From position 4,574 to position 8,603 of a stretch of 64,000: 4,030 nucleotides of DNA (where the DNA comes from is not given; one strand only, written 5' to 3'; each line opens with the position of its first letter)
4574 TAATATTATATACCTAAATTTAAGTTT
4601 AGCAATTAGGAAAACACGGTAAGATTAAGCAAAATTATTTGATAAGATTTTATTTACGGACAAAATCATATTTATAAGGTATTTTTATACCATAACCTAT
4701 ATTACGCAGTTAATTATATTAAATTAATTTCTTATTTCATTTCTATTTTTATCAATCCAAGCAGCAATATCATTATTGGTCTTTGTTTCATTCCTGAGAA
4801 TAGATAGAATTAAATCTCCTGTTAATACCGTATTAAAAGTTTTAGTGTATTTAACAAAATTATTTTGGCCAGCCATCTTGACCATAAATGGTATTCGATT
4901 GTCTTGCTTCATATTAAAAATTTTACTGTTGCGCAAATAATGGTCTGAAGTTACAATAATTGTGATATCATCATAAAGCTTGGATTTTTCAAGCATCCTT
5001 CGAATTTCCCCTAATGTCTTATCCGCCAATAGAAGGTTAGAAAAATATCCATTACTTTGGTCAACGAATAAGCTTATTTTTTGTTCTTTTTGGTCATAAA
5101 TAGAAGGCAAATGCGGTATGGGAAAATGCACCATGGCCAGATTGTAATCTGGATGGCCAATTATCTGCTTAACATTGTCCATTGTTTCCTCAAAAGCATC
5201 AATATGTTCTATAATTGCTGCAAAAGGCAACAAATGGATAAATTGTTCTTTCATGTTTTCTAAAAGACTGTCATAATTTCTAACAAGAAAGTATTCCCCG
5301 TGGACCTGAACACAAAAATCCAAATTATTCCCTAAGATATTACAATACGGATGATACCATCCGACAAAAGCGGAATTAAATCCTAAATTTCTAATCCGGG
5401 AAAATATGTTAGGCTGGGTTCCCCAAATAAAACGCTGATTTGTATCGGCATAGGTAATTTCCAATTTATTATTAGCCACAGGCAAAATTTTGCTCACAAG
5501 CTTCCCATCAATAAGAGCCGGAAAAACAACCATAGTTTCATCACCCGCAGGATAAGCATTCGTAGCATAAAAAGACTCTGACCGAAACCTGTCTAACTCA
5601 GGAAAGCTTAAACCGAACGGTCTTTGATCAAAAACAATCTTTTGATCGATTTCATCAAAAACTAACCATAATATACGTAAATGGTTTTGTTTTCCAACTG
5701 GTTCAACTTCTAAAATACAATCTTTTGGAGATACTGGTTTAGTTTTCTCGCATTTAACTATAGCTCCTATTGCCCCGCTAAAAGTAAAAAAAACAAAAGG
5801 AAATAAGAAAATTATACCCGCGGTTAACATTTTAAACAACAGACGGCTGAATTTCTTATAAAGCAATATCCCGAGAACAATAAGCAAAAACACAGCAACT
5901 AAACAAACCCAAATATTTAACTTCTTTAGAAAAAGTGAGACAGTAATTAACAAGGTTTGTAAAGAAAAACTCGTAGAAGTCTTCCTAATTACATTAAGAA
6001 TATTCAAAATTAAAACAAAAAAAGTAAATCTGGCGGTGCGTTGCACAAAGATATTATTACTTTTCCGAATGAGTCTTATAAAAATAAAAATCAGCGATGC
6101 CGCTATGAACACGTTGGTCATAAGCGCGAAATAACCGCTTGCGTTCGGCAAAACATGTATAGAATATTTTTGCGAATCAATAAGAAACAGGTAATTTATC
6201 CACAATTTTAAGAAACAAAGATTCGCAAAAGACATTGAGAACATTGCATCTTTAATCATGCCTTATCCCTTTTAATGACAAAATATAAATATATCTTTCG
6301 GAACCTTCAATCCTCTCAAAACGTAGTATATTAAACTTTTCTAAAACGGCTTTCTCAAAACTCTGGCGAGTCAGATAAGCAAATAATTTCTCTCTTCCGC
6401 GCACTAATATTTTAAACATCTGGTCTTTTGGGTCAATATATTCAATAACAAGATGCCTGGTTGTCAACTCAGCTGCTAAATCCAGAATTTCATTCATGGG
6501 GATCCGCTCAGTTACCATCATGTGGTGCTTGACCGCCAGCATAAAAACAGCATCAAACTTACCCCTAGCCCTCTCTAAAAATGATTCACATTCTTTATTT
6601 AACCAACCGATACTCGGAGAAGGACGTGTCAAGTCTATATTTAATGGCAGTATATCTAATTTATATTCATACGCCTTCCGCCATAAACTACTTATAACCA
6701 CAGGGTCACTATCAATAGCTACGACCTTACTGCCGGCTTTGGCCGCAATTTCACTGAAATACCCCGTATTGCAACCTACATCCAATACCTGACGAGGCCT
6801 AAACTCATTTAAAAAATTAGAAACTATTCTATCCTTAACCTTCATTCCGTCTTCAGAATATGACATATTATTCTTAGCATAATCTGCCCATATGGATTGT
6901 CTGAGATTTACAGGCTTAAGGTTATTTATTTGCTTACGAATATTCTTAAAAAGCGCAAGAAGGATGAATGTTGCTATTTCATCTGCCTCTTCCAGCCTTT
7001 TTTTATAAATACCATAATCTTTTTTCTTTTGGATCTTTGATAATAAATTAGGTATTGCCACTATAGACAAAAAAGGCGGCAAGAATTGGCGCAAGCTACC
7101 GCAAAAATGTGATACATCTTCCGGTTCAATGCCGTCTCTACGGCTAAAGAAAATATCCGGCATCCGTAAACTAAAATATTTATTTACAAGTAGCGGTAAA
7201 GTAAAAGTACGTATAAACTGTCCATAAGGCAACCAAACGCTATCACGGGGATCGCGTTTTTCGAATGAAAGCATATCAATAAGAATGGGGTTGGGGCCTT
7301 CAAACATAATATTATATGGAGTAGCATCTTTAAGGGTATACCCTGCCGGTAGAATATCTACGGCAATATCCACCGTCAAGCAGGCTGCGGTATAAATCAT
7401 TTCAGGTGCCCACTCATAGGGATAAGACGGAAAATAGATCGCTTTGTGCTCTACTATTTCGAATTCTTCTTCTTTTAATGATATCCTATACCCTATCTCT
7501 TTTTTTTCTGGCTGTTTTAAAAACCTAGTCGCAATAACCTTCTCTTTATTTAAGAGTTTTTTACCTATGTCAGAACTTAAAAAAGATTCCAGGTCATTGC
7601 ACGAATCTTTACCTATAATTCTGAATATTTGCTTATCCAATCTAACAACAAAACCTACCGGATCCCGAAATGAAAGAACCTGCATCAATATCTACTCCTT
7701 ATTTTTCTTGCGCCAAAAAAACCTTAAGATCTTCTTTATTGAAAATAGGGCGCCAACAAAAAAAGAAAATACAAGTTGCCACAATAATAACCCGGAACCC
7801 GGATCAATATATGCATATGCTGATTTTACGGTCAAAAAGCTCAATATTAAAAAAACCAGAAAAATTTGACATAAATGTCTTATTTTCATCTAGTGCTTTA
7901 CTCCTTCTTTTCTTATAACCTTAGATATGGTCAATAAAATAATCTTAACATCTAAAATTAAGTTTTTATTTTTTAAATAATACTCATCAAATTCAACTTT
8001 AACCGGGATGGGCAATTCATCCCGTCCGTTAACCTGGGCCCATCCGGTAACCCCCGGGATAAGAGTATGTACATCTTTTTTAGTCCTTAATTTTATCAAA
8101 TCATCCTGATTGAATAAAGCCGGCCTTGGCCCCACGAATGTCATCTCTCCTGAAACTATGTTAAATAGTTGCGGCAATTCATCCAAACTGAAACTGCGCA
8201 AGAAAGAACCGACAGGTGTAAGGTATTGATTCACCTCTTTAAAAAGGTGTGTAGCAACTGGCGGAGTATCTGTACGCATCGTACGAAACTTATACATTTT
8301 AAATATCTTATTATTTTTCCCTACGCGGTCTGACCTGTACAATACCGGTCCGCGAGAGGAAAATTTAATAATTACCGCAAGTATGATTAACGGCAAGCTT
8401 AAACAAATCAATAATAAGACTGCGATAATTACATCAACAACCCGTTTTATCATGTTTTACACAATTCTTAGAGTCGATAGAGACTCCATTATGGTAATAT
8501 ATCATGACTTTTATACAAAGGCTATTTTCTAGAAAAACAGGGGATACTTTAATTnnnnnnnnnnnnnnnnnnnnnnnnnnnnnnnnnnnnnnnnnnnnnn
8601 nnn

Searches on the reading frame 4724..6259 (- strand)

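Call 28: search_protein_families(library=pfam, proteins=[window:4724-6259:-], max_evalue=0.00001)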
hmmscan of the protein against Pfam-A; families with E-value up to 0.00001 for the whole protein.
window:4724-6259:- (511 aa): 2 families
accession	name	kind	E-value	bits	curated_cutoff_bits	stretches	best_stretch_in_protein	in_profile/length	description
PF00884.28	Sulfatase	-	1.8e-10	41.1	25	1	219-466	26-277/301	Sulfatase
PF01663.27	Phosphodiest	-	1.1e-06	29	23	1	269-445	78-224/342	Type I phosphodiesterase / nucleotide pyrophosphatase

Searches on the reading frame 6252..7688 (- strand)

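Call 28: search_protein_families(library=pfam, proteins=[window:6252-7688:-], max_evalue=0.00001)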
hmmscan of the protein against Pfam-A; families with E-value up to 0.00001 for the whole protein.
window:6252-7688:- (478 aa): 4 families
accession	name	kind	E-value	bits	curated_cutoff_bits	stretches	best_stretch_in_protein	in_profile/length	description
PF13649.12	Methyltransf_25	-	5.4e-07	30.7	27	0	301-391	1-78/97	Methyltransferase domain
PF13489.12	Methyltransf_23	-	6.6e-07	29.6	27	1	287-392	12-96/164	Methyltransferase domain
PF08241.18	Methyltransf_11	-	8e-07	30.1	21.2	1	302-393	1-76/95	Methyltransferase domain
PF08242.18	Methyltransf_12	-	2.8e-06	28.4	30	1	302-394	1-79/98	Methyltransferase domain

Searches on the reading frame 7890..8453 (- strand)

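Call 28: search_protein_families(library=pfam, proteins=[window:7890-8453:-], max_evalue=0.00001)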
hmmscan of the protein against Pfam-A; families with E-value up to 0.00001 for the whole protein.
window:7890-8453:- (187 aa): 1 family
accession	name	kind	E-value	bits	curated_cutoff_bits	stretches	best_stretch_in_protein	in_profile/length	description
PF02397.22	Bac_transf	-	4.4e-59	199.5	27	1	3-180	1-178/179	Bacterial sugar transferase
